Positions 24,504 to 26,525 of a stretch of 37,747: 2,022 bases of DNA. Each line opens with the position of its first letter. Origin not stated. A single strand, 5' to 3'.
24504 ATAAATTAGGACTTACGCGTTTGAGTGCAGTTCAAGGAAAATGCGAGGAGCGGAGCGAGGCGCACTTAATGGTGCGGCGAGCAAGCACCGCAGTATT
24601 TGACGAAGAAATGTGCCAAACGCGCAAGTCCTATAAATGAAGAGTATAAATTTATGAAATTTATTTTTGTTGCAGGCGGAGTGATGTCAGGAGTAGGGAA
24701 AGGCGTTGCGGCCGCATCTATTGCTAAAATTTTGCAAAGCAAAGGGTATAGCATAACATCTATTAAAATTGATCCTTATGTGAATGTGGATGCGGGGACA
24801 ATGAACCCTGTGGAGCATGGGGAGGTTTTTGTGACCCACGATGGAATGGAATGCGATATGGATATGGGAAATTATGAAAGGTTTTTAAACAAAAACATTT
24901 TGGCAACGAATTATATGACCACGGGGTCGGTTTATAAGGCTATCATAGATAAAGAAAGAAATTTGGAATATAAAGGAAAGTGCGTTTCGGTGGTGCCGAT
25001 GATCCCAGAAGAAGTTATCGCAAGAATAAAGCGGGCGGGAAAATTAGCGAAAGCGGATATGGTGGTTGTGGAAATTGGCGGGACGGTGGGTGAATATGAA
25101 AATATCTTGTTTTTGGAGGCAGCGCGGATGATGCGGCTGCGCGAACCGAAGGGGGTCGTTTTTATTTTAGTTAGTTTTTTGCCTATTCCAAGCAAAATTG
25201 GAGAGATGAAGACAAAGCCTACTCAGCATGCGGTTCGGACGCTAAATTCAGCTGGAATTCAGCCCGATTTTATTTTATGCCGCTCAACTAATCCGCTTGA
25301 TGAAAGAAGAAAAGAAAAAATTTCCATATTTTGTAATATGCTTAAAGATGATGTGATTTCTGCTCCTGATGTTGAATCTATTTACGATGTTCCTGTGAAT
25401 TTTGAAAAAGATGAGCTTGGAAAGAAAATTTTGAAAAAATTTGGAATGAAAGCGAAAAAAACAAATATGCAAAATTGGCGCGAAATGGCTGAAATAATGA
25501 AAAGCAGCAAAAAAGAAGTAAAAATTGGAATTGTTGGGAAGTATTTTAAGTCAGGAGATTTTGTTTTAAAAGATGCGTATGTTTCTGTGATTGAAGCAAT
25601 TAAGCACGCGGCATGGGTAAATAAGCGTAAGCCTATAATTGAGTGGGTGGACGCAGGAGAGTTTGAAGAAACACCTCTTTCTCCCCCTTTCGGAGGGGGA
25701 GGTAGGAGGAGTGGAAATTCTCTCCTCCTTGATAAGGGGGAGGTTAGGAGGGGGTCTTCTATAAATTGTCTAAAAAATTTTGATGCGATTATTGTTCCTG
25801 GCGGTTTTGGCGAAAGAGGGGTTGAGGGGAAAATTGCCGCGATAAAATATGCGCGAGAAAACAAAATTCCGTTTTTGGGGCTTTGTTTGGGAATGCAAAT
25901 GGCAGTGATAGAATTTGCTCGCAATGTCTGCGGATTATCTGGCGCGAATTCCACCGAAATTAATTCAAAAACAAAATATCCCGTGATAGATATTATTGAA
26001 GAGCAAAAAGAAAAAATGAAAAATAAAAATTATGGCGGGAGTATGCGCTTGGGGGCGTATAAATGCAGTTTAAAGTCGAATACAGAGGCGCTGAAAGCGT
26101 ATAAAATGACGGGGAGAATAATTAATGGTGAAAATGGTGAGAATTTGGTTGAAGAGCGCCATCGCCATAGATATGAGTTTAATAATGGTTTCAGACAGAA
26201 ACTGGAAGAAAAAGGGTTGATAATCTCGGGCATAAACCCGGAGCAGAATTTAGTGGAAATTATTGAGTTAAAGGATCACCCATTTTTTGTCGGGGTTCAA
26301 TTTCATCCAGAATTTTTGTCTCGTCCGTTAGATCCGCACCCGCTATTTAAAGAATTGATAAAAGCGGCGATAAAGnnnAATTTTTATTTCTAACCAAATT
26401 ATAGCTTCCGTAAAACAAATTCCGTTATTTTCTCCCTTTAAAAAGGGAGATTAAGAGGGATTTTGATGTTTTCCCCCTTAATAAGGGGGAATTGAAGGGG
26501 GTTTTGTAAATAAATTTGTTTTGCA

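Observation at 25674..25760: Intergenic hairpin cassettes inserted in frame inside the essential CTP synthase gene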

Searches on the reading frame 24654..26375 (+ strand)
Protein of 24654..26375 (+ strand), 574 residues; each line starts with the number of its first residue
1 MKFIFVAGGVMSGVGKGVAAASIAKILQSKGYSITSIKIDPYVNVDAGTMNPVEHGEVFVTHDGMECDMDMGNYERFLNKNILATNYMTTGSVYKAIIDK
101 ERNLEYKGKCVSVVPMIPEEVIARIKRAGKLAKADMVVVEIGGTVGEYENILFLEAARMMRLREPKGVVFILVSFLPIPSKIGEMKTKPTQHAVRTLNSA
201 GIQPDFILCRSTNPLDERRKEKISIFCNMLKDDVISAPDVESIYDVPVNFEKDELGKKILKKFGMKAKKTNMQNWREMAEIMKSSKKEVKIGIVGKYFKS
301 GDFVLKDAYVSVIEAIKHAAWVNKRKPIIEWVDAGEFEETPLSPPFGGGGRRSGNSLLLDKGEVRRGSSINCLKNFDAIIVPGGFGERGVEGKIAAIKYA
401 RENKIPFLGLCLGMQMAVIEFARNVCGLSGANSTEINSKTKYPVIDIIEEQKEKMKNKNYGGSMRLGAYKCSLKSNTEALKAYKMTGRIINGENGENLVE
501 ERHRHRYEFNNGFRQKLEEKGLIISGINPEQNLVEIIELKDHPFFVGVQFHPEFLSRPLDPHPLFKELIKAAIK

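Call 7: search_solved_structures(query=window:24654-26375:+, show_alignments=2)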
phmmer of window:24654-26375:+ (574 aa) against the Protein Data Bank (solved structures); distinct sequences matched with E-value up to 0.001: 27.
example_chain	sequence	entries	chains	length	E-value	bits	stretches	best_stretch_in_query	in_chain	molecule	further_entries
1vcm_A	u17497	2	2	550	1.5e-151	509.1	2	2-346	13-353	CTP synthetase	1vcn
1vco_A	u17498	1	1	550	1.5e-151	509.1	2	2-346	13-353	CTP synthetase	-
3nva_A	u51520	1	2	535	3e-146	491.6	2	2-339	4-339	CTP synthase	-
9kao_A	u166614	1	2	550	2.1e-143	482.2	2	2-340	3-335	CTP synthase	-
5tkv_A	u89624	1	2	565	1.1e-141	476.5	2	2-338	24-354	CTP synthase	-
8i9o_A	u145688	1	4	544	3.2e-141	474.9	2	2-338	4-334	CTP synthase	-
1s1m_A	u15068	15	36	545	3.3e-141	474.9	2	2-338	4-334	CTP synthase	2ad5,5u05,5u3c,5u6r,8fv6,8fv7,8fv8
7mip_C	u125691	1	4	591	2.7e-136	458.7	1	1-572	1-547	CTP synthase 1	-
5u03_A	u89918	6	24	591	6.6e-135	454.1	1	1-572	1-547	CTP synthase 1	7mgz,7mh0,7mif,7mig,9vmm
7dpw_A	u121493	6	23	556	1.8e-131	442.8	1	1-573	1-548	CTP synthase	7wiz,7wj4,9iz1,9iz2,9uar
6l6z_D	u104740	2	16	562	1.9e-131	442.7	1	1-573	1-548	CTP synthase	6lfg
7dpt_A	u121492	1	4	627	3.1e-131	442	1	1-573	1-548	CTP synthase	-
7miu_D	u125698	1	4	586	1.3e-130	440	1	1-572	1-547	CTP synthase 2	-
4zdk_A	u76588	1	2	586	2.7e-130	438.9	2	2-339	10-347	CTP synthase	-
4zdi_A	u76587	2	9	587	2.7e-130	438.9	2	2-339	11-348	CTP synthase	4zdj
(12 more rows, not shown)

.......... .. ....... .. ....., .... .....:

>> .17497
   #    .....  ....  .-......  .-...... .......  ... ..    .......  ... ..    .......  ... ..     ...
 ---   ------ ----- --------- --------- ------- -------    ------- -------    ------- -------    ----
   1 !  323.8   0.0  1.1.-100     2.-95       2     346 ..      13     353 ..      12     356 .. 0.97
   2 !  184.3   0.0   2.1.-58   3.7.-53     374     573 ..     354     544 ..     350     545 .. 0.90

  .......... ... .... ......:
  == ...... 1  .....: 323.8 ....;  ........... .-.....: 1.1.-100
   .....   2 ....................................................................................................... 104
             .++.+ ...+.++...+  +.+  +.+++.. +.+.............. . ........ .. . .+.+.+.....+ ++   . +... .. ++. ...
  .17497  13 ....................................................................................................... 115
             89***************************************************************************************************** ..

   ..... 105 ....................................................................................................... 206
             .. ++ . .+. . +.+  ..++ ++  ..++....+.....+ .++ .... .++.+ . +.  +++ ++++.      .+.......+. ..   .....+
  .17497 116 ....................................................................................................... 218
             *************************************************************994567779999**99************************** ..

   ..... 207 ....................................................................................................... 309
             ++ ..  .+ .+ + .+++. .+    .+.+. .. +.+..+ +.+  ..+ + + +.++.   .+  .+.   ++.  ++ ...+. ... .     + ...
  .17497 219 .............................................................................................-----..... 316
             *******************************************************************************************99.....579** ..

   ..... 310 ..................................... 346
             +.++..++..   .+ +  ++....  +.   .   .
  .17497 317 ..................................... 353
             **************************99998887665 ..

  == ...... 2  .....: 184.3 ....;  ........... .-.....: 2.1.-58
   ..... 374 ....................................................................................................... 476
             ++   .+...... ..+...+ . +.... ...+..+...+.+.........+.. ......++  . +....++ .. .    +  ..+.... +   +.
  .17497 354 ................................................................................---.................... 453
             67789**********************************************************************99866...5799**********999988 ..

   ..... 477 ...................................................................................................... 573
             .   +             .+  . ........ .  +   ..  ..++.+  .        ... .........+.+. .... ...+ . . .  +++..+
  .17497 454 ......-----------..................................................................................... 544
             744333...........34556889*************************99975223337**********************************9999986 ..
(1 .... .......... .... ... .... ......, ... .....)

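Call 9: find_homologous_proteins(query=window:24654-26375:+, max_evalue=1e-50)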
Query window:24654-26375:+ (574 aa): 8000 proteins with E <= 1e-50 among 8000 candidates; the best 120 are listed.
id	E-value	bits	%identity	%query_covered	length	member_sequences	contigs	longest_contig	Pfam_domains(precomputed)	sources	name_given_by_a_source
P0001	0.0e+0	1292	100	100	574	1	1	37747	PF07722.20,PF06418.21,PF00117.35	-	-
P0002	3.2e-291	985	76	100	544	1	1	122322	PF07722.20,PF01656.30,PF06418.21,PF00117.35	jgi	-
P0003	1.8e-277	940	73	99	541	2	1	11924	PF07722.20,PF01656.30,PF06418.21,PF00117.35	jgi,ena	-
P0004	1.4e-270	917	72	99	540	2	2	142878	PF07722.20,PF01656.30,PF06418.21,PF00117.35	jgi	-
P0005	2.8e-269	913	71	100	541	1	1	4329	PF07722.20,PF01656.30,PF06418.21,PF00117.35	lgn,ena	-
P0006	1.4e-268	910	71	100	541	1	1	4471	PF07722.20,PF01656.30,PF06418.21,PF00117.35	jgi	-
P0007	2.3e-266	903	71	100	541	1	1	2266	PF07722.20,PF01656.30,PF06418.21,PF00117.35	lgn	-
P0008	2.4e-266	903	72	98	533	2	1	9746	PF07722.20,PF01656.30,PF06418.21,PF00117.35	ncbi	-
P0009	1.3e-264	897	71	98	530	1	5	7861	PF07722.20,PF01656.30,PF06418.21,PF00117.35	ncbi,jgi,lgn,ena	-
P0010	1.2e-258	877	70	98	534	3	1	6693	PF07722.20,PF01656.30,PF06418.21,PF00117.35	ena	-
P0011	5.1e-252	856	64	100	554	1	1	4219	PF07722.20,PF01656.30,PF06418.21,PF00117.35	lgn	-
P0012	3.0e-250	850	64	100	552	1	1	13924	PF07722.20,PF01656.30,PF06418.21,PF00117.35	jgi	-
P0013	5.4e-247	839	64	100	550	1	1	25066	PF07722.20,PF01656.30,PF06418.21,PF00117.35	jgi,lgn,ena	-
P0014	1.8e-244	831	63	100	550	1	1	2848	PF01656.30,PF06418.21,PF00117.35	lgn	-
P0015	2.9e-244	830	64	100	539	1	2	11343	PF07722.20,PF01656.30,PF06418.21,PF00117.35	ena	-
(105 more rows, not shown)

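Call 13: find_encoding_contigs(protein=P0002, flank=10000, max_places=3)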
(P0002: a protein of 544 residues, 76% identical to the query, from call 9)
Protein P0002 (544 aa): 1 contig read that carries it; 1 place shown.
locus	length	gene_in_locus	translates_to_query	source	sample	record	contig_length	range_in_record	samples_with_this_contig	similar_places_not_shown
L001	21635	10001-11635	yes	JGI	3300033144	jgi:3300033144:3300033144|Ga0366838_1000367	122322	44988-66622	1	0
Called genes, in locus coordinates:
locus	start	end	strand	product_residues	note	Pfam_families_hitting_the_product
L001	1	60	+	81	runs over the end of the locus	PF01936:NYN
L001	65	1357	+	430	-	PF01075:Glyco_transf_9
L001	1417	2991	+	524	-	PF04932:Wzy_C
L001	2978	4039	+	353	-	PF13641:Glyco_tranf_2_3, PF00535:Glycos_transf_2, PF13632:Glyco_trans_2_3 (weak)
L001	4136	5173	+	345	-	PF03816:LytR_cpsA_psr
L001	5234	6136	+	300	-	PF13641:Glyco_tranf_2_3, PF00535:Glycos_transf_2, PF13632:Glyco_trans_2_3, PF02709:Glyco_transf_7C (faint)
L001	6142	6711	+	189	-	-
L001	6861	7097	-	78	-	-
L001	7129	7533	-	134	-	-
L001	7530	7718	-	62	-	-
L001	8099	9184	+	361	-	PF22694:CtpB_N-like, PF00595:PDZ, PF13180:PDZ_2, PF17820:PDZ_6, PF03572:Peptidase_S41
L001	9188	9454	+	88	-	PF00708:Acylphosphatase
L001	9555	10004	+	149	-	PF01281:Ribosomal_L9_N, PF03948:Ribosomal_L9_C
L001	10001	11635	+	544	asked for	PF01656:CbiA (weak), PF06418:CTP_synth_N, PF00117:GATase, PF07722:Peptidase_C26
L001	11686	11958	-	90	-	PF01016:Ribosomal_L27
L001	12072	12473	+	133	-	-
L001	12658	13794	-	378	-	PF12705:PDDEXK_1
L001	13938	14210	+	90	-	-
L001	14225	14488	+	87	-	-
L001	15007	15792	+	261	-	-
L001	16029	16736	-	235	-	PF01996:F420_ligase (weak)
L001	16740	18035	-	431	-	PF13529:Peptidase_C39_2, PF03412:Peptidase_C39 (weak)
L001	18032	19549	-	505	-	PF00749:tRNA-synt_1c, PF19269:Anticodon_2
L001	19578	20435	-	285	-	PF03808:Glyco_tran_WecG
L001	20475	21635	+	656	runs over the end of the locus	PF17764:PriA_3primeBD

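Call 14: find_encoding_contigs(protein=P0001, flank=10000, max_places=5)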
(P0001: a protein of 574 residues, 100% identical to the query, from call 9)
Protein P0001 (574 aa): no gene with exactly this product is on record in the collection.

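Call 32: predict_structure(alignment_id=A4)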
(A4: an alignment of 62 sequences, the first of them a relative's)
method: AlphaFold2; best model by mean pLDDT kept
length: 574 residues; sequences in the alignment: 62
mean_pLDDT: 85.6   pTM: 0.87
mean pLDDT of the five models: 85.6, 84.7, 84.0, 83.3, 82.9
residues with pLDDT >= 90: 337; 70-90: 156; 50-70: 51; < 50: 30
segments of 3 or more residues with pLDDT < 50: 47-49, 341-366
pLDDT, mean of each block of 10 residues (from residue 1): 91 75 96 94 59 69 88 92 90 81 58 77 95 96 80 91 95 80 71 88 92 87 91 91 91 95 94 91 92 83 77 95 94 82 37 31 50 95 80 95 98 96 96 92 92 72 80 95 89 87 92 97 96 95 96 92 97 96
secondary structure, 60 per line:
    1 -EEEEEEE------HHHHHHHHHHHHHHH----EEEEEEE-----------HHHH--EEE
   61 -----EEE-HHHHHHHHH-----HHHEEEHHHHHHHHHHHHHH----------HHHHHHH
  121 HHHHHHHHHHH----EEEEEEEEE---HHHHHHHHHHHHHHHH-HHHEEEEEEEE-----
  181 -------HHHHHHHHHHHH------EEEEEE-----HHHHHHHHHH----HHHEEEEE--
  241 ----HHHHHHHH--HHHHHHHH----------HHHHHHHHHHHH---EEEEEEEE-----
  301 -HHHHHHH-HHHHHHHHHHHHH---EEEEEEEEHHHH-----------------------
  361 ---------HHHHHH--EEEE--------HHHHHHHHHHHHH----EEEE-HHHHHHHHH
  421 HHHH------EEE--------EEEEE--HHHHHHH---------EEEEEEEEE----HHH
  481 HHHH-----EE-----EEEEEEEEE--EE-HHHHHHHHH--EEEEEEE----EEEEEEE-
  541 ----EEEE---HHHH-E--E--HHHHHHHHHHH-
elements in order: E2-8 H15-29 E34-40 H52-55 E58-60 E66-68 H70-78 E87-89 H90-103 H114-131 E136-144 H148-163 E168-175 H188-199 E206-211 H217-226 E234-238 H245-252 H255-262 H273-284 E288-295 H302-308 H310-322 E326-333 H334-337 H370-375 E378-381 H390-402 E407-410 H412-424 E431-433 E442-446 H449-455 E465-473 H478-484 E497-505 H511-519 E522-528 E533-539 E545-548 H552-555 H563-573

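Call 70: search_protein_families(library=pfam, proteins=[window:24654-26375:+], max_evalue=0.0001)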
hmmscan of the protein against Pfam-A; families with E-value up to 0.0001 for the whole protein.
window:24654-26375:+ (574 aa): 4 families
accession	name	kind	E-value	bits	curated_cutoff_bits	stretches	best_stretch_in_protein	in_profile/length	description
PF06418.20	CTP_synth_N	-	1.1e-104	349.9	26.1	1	2-264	1-264/265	CTP synthase N-terminus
PF00117.34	GATase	-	2.7e-39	135.2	22.8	1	305-570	2-189/190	Glutamine amidotransferase class-I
PF07722.19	Peptidase_C26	-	1.6e-07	31.7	20.5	1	394-553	95-219/219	Peptidase C26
PF01656.29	CbiA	-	4.5e-05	23.9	25.4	1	10-124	6-54/125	CobQ/CobB/MinD/ParA nucleotide binding domain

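Call 76: fold_search(model_id=the predicted structure, library=pdb)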
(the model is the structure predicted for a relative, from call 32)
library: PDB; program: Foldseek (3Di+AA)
matches with E <= 10: 1573; with E <= 0.001: 125
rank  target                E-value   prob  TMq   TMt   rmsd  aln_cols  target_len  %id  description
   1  1vco                  1.3e-63  1.00  0.84  0.91   3.8       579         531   44  Crystal Structure of T.th. HB8 CTP synthetase complex with Glutamine (released 2004-08-31)
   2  3nva_A                2.6e-63  1.00  0.87  0.94   2.6       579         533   44  Dimeric form of CTP synthase from Sulfolobus solfataricus (released 2010-09-08)
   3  8i9o_A                1.8e-62  1.00  0.85  0.92   2.4       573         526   42  ecCTPS filament bound with CTP, NADH, DON (released 2024-02-14)
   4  9kao_A                2.4e-62  1.00  0.88  0.93   2.4       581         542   42  CTP synthetase of pseudomonas aeruginosa PAO1 (released 2025-11-12)
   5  8sbr_A                3.6e-62  1.00  0.85  0.91   3.8       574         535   42  E coli. CTP synthase in complex with CTP (sodium malonate + 20 mM MgCl2) (released 2023-05-24)
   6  9kao_B                5.4e-62  1.00  0.87  0.94   2.2       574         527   42  CTP synthetase of pseudomonas aeruginosa PAO1 (released 2025-11-12)
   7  8fve_A                5.7e-62  1.00  0.86  0.91   3.6       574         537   42  E coli. CTP synthase in complex with CTP (potassium malonate + 100 mM MgCl2) (released 2023-05-24)
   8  1vcm                  6.0e-62  1.00  0.84  0.91   4.2       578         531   42  Crystal Structure of T.th. HB8 CTP synthetase (released 2004-08-31)
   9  5tkv_A                1.1e-61  1.00  0.85  0.92   3.8       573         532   42  X-RAY CRYSTAL STRUCTURE OF THE "CLOSED" CONFORMATION OF CTP-INHIBITED E. COLI CYTIDINE TRIPHOSPHATE (CTP) SYNTHETASE (released 2017-04-26)
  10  8fv9_AAA              5.0e-61  1.00  0.85  0.91   3.8       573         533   42  E coli. CTP synthase in complex with F-dCTP (released 2023-05-24)
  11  4zdj                  6.6e-61  1.00  0.84  0.90   2.7       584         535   40  Crystal structure of the M. tuberculosis CTP synthase PyrG in complex with two UTP molecules (released 2015-07-01)
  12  8fve_B                7.0e-61  1.00  0.86  0.91   3.7       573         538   42  E coli. CTP synthase in complex with CTP (potassium malonate + 100 mM MgCl2) (released 2023-05-24)
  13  8fva_AAA              1.1e-60  1.00  0.86  0.92   3.7       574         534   42  E coli. CTP synthase in complex with F-araCTP (released 2023-05-24)
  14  4zdi_C                2.1e-60  1.00  0.85  0.91   2.3       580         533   41  Crystal structure of the M. tuberculosis CTP synthase PyrG (apo form) (released 2015-07-01)
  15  5tkv_B                2.6e-60  1.00  0.86  0.92   3.8       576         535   42  X-RAY CRYSTAL STRUCTURE OF THE "CLOSED" CONFORMATION OF CTP-INHIBITED E. COLI CYTIDINE TRIPHOSPHATE (CTP) SYNTHETASE (released 2017-04-26)
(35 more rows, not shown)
